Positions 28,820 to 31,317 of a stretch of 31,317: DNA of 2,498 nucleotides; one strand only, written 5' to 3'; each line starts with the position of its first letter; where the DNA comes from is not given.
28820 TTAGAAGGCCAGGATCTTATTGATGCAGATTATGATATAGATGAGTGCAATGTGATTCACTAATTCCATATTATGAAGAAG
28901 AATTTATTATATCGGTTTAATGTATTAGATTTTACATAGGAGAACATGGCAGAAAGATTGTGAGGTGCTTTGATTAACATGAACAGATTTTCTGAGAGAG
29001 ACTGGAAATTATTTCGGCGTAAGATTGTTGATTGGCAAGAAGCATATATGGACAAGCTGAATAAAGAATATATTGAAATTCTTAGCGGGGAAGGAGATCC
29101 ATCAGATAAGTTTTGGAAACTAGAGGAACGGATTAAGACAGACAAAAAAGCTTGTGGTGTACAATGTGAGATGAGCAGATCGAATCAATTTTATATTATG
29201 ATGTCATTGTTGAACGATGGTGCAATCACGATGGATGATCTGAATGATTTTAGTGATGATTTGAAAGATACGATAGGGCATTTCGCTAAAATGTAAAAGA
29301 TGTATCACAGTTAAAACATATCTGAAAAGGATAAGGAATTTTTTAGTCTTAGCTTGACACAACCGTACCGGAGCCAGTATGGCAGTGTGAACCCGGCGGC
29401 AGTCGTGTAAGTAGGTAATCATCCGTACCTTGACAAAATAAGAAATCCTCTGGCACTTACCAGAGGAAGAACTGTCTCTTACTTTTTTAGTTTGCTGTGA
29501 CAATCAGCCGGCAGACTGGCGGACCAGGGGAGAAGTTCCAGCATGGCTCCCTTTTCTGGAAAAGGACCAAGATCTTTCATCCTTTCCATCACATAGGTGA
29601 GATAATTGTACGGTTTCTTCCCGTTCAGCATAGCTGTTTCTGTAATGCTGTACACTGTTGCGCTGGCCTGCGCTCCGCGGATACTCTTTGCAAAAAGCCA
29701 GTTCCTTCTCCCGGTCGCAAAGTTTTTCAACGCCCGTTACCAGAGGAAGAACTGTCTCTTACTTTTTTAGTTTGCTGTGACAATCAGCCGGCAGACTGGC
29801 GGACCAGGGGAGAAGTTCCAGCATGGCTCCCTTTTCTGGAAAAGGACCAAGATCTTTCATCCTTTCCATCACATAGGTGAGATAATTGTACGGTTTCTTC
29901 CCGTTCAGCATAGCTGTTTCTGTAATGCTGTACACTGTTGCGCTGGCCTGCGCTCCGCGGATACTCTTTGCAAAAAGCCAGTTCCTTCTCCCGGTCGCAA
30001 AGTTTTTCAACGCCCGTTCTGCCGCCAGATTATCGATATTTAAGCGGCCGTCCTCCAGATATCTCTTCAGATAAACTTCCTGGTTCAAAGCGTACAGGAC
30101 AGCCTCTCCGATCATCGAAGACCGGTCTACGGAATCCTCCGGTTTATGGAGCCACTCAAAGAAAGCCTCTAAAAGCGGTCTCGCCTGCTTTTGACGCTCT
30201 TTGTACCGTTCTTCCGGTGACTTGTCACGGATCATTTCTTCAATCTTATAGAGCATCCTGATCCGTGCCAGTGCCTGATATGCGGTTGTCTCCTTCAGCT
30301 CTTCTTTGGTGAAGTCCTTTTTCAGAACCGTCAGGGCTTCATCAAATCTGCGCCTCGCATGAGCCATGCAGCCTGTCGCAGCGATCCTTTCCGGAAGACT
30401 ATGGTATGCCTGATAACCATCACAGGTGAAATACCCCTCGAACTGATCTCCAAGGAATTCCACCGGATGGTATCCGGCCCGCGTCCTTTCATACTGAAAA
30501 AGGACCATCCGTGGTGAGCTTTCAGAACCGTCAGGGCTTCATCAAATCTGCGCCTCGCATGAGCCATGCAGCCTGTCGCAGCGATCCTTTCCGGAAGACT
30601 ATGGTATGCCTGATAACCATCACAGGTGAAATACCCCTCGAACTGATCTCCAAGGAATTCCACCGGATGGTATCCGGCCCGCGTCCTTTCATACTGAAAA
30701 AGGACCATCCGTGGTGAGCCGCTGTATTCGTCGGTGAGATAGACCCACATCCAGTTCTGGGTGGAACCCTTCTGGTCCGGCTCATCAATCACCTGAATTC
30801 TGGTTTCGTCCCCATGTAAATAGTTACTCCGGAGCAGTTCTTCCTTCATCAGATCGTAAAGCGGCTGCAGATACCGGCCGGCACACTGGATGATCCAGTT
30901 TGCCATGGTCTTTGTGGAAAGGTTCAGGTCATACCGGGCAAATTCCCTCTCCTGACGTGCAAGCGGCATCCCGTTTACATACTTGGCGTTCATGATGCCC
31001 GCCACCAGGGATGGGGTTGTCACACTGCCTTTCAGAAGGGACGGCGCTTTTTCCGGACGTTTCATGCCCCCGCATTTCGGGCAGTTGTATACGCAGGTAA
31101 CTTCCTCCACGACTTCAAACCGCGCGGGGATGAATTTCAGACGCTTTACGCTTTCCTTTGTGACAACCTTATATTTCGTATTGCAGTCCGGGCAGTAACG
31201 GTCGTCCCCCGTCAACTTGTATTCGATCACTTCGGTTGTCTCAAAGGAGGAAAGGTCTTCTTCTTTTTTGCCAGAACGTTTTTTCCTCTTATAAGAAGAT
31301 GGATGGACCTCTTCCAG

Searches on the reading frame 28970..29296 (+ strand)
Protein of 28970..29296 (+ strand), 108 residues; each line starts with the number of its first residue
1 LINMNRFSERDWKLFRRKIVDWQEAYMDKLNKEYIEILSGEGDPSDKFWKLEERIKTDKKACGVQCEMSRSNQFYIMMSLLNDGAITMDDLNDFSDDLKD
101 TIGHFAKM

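Call 3: search_protein_families(library=pfam, proteins=[window:28970-29296:+], max_evalue=0.1)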
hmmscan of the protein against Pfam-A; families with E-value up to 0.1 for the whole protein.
window:28970-29296:+ (108 aa): 0 families

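Call 4: search_protein_families(library=padloc, proteins=[window:28970-29296:+], max_evalue=0.1)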
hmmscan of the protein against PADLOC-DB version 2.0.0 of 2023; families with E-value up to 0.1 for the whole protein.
window:28970-29296:+ (108 aa): 0 families

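Call 5: search_protein_families(library=ncbifam, proteins=[window:28970-29296:+], max_evalue=0.1)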
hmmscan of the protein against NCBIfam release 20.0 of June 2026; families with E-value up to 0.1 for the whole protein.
window:28970-29296:+ (108 aa): 0 families

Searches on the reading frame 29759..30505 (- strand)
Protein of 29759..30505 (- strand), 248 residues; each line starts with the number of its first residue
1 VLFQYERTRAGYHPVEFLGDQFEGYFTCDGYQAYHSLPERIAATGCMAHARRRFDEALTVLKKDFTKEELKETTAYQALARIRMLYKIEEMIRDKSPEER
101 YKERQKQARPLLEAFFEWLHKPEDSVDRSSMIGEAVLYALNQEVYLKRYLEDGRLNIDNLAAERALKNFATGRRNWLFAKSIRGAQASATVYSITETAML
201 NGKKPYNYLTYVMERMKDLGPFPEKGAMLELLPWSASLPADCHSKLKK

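Call 71: search_protein_families(library=ncbifam, max_evalue=0.01, proteins=[window:29759-30505:-])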
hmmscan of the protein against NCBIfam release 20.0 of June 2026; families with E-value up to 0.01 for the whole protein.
window:29759-30505:- (248 aa): 1 family
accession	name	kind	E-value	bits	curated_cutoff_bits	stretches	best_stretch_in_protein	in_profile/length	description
NF033517.1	transpos_IS66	equivalog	8.2e-63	212.8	180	1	1-215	183-386/387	IS66 family transposase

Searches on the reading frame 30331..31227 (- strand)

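Call 71: search_protein_families(library=ncbifam, max_evalue=0.01, proteins=[window:30331-31227:-])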
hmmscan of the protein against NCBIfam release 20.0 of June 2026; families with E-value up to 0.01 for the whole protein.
window:30331-31227:- (298 aa): 1 family
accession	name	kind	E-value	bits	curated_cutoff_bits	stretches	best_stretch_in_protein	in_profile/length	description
NF033517.1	transpos_IS66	equivalog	3.9e-63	213.8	180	1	9-234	26-240/387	IS66 family transposase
